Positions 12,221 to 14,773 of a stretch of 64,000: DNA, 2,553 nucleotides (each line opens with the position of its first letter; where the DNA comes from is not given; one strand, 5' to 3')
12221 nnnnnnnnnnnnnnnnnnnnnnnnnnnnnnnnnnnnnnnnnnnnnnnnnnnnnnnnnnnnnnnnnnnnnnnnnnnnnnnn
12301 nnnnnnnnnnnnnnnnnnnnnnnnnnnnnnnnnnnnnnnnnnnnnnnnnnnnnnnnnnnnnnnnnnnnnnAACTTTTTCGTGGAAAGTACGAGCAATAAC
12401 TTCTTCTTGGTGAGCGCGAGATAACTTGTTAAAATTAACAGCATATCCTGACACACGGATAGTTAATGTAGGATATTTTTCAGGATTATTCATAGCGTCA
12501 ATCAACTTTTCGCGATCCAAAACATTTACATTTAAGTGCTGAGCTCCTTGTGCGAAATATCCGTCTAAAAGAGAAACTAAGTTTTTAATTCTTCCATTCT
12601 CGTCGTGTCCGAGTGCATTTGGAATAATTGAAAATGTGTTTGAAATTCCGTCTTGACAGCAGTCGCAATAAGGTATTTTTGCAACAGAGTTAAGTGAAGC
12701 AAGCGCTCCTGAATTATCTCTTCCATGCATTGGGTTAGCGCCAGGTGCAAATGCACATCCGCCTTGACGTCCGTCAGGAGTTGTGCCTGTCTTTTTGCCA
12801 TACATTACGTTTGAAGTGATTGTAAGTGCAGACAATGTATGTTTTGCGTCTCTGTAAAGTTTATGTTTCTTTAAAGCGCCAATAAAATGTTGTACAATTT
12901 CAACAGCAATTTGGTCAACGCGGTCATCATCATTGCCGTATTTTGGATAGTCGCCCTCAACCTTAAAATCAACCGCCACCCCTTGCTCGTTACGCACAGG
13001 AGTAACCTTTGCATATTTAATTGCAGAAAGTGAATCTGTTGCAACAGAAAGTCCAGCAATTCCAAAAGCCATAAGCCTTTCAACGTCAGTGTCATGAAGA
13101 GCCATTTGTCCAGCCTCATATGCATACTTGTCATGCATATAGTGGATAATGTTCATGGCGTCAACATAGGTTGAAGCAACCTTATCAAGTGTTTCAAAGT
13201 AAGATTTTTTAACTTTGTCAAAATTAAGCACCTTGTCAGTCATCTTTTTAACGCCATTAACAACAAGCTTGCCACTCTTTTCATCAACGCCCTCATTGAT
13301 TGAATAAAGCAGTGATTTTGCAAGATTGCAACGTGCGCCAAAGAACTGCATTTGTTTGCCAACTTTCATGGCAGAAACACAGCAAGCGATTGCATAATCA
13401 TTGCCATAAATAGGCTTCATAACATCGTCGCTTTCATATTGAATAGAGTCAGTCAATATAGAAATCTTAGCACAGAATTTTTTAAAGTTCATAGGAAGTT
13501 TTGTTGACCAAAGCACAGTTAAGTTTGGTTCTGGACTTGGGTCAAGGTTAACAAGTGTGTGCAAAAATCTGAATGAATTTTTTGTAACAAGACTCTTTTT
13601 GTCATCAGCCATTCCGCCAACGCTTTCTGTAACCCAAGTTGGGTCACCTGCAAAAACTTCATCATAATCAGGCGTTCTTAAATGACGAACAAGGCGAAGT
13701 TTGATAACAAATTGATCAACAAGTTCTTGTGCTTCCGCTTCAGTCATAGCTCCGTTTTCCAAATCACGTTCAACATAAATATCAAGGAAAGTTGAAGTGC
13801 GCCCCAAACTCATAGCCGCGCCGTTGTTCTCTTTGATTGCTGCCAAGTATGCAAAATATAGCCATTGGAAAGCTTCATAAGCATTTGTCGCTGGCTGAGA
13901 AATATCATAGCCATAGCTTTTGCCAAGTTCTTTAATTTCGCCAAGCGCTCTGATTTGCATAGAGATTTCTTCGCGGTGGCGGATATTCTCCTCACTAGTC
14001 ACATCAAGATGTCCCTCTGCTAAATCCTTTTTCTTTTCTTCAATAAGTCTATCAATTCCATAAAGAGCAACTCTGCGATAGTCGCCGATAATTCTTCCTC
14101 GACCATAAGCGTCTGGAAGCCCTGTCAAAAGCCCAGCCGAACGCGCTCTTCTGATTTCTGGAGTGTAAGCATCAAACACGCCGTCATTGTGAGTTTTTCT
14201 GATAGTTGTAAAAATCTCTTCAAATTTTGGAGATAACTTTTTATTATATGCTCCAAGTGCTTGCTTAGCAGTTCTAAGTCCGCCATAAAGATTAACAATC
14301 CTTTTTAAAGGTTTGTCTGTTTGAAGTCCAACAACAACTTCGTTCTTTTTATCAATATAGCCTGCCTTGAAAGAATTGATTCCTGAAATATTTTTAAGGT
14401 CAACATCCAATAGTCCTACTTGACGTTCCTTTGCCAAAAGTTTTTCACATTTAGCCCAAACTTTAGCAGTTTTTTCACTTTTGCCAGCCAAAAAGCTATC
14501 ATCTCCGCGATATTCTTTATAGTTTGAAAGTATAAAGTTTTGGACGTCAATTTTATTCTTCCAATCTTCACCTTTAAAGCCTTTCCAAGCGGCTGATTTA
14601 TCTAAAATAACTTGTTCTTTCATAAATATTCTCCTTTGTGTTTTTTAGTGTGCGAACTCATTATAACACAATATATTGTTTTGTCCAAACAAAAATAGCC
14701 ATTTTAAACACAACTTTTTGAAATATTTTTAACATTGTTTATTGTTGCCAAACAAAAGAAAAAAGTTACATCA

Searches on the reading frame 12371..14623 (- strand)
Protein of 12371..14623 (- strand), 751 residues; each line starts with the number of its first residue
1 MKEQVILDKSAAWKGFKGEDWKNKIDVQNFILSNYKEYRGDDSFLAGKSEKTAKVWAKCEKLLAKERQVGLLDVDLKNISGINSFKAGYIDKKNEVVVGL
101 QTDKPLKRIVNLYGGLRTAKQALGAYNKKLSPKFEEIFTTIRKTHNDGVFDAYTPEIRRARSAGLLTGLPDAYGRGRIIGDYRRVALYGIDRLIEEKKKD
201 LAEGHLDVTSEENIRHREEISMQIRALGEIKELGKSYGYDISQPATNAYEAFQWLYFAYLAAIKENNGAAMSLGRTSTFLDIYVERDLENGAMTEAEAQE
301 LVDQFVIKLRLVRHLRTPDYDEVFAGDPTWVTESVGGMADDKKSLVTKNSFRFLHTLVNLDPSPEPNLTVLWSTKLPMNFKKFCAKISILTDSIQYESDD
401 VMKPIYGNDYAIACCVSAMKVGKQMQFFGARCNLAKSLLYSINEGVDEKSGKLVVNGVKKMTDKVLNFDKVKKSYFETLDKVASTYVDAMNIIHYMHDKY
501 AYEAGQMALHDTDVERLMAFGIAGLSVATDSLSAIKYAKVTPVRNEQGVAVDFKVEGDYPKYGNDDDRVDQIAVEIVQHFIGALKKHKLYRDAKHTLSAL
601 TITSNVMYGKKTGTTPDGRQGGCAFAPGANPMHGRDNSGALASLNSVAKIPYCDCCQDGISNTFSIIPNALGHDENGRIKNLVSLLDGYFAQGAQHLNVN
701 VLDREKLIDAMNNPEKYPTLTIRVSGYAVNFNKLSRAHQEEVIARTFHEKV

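Call 89: search_protein_families(library=ncbifam, proteins=[window:12371-14623:-], max_evalue=0.00001)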
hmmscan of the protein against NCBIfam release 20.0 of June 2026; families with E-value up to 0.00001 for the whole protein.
window:12371-14623:- (751 aa): 12 families
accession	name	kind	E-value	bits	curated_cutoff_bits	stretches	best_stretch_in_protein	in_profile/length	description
TIGR01255.1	pyr_form_ly_1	equivalog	0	1218.3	994.2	1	12-750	1-743/744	formate C-acetyltransferase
TIGR01774.1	PFL2-3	subfamily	1.1e-70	238.9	678.2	2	558-748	596-784/786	formate C-acetyltransferase/glycerol dehydratase family glycyl radical enzyme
NF007437.0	PRK09983.1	equivalog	1.1e-46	159.3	1109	2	547-749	564-764/765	formate C-acetyltransferase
NF033718.1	indole_decarb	equivalog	1.7e-46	158.8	1100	2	558-748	679-866/868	indoleacetate decarboxylase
NF043068.1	glycl_HYPD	equivalog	4.1e-45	154.1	1100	2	555-748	593-782/784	trans-4-hydroxy-L-proline dehydratase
TIGR04394.1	choline_CutC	equivalog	1.6e-39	136.2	1050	1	243-750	251-788/789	choline trimethylamine-lyase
NF033715.1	glycyl_HPDL_Lrg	equivalog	1e-36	126.1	1150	2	559-749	713-900/901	4-hydroxyphenylacetate decarboxylase large subunit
NF048011.1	SfplDhtHpsGDes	equivalog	1.2e-36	126.3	1000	1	230-749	264-820/821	(2S)-3-sulfopropanediol dehydratase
NF038360.1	rad_fix_GrcA3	exception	1.8e-34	117.7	158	1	677-750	4-77/78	autonomous glycyl radical cofactor GrcA3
NF048009.1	SfplDhtHpfGKleb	equivalog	1.1e-29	103.1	1000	1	560-746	633-820/824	(2S)-3-sulfopropanediol dehydratase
NF008341.1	PRK11127.1-1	equivalog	2.6e-25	88.2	145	1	691-750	20-79/80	autonomous glycyl radical cofactor GrcA2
TIGR04365.1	spare_glycyl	equivalog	3e-23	82.5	170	1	691-750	66-125/126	autonomous glycyl radical cofactor GrcA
